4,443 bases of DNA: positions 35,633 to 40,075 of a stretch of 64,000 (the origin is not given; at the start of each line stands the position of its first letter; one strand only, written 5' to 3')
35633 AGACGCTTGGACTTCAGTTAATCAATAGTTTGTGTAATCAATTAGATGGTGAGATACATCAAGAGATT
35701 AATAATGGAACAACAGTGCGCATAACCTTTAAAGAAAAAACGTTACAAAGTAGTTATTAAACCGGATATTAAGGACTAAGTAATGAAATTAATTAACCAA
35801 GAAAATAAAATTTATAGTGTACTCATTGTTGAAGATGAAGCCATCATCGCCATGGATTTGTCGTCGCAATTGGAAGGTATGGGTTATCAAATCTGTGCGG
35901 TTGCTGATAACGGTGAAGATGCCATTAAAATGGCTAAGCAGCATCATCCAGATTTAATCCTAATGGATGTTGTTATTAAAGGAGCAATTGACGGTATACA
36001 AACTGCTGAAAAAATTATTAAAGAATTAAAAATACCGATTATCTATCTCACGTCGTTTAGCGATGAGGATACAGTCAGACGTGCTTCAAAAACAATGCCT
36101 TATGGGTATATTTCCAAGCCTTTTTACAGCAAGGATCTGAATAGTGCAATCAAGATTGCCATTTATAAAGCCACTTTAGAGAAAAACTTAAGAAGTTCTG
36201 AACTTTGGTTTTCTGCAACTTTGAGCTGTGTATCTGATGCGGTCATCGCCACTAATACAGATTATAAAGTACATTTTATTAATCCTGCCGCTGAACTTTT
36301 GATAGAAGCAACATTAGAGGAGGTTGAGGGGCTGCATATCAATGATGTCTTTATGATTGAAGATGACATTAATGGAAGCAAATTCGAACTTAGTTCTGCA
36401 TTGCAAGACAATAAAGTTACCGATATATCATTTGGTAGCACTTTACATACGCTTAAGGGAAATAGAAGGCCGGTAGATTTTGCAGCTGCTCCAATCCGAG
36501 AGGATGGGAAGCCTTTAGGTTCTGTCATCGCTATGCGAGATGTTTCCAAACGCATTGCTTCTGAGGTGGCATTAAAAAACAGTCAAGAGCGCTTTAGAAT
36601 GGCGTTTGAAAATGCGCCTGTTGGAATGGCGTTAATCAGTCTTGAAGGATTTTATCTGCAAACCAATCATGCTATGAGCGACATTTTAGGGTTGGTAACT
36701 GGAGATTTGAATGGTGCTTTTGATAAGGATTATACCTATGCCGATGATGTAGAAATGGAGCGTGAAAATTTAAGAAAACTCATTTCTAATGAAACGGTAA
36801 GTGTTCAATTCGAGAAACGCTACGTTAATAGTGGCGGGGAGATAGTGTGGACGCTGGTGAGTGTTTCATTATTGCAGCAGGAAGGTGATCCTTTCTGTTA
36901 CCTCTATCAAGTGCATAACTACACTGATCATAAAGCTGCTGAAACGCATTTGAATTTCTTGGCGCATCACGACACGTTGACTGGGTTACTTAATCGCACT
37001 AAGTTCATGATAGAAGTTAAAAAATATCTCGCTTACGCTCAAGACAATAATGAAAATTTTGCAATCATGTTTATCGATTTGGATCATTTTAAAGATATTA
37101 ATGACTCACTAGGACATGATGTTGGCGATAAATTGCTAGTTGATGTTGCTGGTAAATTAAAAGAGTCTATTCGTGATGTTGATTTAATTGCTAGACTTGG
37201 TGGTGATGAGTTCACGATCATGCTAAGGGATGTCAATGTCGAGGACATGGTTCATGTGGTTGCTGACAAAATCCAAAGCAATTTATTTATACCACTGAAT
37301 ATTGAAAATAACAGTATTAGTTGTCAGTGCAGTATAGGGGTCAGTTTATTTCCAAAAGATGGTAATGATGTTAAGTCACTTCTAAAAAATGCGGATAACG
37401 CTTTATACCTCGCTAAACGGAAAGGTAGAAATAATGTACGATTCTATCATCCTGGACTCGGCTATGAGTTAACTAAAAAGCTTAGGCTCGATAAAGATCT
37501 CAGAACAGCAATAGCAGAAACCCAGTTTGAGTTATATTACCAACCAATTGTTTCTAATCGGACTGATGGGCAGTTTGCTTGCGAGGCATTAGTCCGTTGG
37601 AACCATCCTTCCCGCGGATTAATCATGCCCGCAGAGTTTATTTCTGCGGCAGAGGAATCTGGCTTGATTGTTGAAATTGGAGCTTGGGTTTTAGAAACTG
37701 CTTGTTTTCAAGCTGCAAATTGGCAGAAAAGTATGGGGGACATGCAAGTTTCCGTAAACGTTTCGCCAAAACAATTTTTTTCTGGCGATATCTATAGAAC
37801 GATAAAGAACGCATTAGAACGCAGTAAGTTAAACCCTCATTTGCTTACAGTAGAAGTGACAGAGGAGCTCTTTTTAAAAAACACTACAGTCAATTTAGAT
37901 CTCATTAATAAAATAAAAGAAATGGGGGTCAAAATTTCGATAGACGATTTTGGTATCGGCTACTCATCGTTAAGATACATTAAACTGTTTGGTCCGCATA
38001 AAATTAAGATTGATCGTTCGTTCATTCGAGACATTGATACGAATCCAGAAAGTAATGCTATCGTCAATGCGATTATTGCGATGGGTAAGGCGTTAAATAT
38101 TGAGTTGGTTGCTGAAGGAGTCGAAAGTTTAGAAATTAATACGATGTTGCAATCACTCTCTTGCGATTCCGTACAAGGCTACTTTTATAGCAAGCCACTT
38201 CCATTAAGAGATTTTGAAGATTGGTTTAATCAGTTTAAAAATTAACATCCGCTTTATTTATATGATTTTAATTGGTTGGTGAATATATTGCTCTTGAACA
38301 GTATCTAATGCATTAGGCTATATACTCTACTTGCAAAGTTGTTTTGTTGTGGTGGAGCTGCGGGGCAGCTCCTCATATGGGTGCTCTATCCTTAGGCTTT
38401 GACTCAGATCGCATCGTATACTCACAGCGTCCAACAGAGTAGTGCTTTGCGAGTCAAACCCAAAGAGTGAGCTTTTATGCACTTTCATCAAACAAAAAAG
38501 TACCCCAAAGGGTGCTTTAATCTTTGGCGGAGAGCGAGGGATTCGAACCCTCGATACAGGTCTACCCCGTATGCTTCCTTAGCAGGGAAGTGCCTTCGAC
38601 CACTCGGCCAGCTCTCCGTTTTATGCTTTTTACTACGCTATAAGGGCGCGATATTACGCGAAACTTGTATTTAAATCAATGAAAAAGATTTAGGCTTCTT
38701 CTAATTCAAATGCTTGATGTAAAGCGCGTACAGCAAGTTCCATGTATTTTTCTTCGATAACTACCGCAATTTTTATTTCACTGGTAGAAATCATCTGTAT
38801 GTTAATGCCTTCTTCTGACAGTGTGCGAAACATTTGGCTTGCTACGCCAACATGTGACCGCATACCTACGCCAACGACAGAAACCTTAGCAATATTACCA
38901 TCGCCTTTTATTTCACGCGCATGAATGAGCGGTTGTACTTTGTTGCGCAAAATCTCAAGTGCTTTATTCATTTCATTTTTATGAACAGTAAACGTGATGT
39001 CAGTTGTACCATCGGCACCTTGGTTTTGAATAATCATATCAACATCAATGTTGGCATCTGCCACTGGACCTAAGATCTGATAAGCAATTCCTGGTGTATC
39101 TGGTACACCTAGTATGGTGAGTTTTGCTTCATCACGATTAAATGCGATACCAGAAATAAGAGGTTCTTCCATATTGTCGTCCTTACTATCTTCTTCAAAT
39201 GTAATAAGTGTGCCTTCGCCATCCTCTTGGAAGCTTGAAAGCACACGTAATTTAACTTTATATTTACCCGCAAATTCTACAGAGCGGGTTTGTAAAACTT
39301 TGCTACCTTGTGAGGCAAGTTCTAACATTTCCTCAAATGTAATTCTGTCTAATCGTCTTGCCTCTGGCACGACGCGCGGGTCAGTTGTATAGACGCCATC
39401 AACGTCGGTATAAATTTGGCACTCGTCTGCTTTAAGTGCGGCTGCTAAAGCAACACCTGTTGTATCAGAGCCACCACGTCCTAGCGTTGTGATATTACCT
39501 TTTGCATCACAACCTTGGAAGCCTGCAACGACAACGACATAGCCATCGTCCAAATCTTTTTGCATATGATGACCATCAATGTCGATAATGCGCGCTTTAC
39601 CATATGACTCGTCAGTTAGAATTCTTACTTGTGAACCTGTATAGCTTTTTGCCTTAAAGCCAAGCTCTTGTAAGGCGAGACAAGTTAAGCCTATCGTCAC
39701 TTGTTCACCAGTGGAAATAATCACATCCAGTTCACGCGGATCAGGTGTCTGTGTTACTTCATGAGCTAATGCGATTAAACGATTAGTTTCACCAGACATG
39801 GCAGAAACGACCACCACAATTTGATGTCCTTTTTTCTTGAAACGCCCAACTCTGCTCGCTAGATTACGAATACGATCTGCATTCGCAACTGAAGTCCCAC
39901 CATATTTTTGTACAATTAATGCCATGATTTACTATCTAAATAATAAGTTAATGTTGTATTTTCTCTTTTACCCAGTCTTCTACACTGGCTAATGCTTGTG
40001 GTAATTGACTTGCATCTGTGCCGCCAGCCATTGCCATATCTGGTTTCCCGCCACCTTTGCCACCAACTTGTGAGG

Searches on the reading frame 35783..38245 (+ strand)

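Call 28: search_protein_families(library=pfam, proteins=[window:35783-38245:+], max_evalue=0.00001)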
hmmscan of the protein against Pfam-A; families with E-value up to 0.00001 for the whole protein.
window:35783-38245:+ (820 aa): 8 families
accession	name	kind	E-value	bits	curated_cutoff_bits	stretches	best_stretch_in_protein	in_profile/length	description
PF00563.25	EAL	-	5.6e-73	245.6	31.3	1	571-805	2-236/236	EAL domain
PF00990.26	GGDEF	-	2e-48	164.7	23.8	1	394-551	1-161/161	Diguanylate cyclase, GGDEF domain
PF00072.30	Response_reg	-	1.2e-22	80.6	30.2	1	13-123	1-110/111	Response regulator receiver domain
PF08448.16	PAS_4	-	3.9e-16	59.7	23.1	1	150-257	4-108/110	PAS fold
PF13426.13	PAS_9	-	3.5e-14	53.4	27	1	152-255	2-102/103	PAS domain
PF00989.32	PAS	-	4.3e-12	46.5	22.6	0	150-254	10-113/113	PAS fold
PF13188.13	PAS_8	-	9.2e-08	32.2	21.8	0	269-316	1-50/65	PAS domain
PF08447.18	PAS_3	-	8.6e-06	26.4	25.6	0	294-373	4-85/89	PAS fold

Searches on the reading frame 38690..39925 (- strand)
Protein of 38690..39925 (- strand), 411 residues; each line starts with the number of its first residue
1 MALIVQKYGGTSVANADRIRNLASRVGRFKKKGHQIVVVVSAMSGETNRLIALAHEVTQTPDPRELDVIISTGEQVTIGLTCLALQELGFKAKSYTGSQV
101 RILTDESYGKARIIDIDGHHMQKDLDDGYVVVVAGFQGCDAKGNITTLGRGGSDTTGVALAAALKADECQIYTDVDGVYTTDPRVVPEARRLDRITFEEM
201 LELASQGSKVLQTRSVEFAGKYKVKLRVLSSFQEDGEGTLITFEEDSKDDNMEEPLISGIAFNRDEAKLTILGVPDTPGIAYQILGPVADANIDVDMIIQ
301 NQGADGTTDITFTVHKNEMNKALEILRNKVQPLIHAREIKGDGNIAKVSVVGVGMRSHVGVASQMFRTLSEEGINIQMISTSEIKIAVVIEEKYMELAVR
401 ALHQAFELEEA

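Call 28: search_protein_families(library=pfam, proteins=[window:38690-39925:-], max_evalue=0.00001)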
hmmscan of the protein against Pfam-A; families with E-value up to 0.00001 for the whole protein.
window:38690-39925:- (411 aa): 4 families
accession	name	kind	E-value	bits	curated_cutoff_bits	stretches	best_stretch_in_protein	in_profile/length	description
PF00696.33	AA_kinase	-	7.9e-51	173.5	24.9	1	3-229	2-233/234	Amino acid kinase family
PF22468.2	ACT_9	-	2.3e-37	127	27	2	348-406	1-61/61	ACT domain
PF13840.12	ACT_7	-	1.3e-22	79.9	27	1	344-404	5-65/65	ACT domain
PF01842.31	ACT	-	1.7e-16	60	27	2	271-328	4-63/66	ACT domain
